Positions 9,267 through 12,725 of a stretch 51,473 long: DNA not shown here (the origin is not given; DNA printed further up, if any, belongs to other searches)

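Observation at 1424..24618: Candidate stress/dormancy regulon marked by an 11-bp-periodic TGCAAG box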

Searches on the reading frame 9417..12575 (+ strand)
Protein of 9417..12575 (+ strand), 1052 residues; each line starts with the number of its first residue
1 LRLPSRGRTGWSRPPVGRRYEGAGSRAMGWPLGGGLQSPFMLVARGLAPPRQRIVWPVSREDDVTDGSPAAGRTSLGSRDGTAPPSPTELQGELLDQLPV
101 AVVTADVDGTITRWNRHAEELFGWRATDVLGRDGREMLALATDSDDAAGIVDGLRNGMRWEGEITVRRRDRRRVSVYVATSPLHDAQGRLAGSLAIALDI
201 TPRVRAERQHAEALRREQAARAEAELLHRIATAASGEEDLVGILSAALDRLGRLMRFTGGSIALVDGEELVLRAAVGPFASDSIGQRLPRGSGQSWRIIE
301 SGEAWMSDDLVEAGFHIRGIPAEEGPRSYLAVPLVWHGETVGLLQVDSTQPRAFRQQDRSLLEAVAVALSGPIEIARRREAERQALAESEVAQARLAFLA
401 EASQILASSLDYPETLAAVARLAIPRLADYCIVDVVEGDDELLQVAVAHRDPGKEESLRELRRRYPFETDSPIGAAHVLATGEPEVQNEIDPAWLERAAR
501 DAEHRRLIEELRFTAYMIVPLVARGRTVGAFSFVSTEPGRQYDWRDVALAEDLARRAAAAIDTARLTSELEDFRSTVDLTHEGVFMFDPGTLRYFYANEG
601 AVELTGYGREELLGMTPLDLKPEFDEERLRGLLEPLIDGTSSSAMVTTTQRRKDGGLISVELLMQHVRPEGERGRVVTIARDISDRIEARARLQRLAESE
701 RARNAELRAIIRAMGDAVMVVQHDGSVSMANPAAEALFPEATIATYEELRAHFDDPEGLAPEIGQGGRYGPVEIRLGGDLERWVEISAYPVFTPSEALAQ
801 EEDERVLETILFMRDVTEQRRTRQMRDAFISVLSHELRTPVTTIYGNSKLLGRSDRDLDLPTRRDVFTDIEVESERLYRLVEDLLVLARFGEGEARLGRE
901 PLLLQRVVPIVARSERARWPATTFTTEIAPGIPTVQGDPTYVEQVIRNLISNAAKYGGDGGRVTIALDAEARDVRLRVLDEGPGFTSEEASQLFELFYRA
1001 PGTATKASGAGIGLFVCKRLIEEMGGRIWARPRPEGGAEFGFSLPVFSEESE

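Call 9: search_protein_families(library=pfam, proteins=[window:9417-12575:+], max_evalue=0.01)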
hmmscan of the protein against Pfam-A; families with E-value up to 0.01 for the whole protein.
window:9417-12575:+ (1052 aa): 13 families
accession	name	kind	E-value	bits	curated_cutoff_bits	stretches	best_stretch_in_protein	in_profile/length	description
PF00989.32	PAS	-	1.6e-32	112.3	22.6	3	94-200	6-113/113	PAS fold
PF13185.12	GAF_2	-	6.1e-30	104.6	28.6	2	238-366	2-128/136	GAF domain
PF01590.32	GAF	-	9.7e-27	94.5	22.4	2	239-369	1-129/133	GAF domain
PF02518.31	HATPase_c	-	1.7e-26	93.3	26.4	1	937-1046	1-109/111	Histidine kinase-, DNA gyrase B-, and HSP90-like ATPase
PF13426.13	PAS_9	-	8.1e-26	90.7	27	2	99-201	1-102/103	PAS domain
PF08448.16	PAS_4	-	5.8e-24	84.9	23.1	2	95-205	1-110/110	PAS fold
PF13492.12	GAF_3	-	1e-21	78.1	27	2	242-374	4-128/129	GAF domain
PF13188.13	PAS_8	-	4e-20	71.4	21.8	2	94-142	6-51/65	PAS domain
PF00512.31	HisKA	-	1.1e-14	54.6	26.9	1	826-893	2-66/66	His Kinase A (phospho-acceptor) domain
PF08447.18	PAS_3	-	9e-08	32.7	25.6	0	112-191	2-83/89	PAS fold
PF13581.12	HATPase_c_2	-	1e-05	25.9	27.4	1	948-1024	38-112/127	Histidine kinase-like ATPase domain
PF13596.12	PAS_10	-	2e-05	25.6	22.1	1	94-201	4-106/106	PAS domain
PF24820.1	Diguanyl_cycl_sensor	-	2.2e-05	24.8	28.1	0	710-739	1-30/109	Diguanylate cyclase-like sensor domain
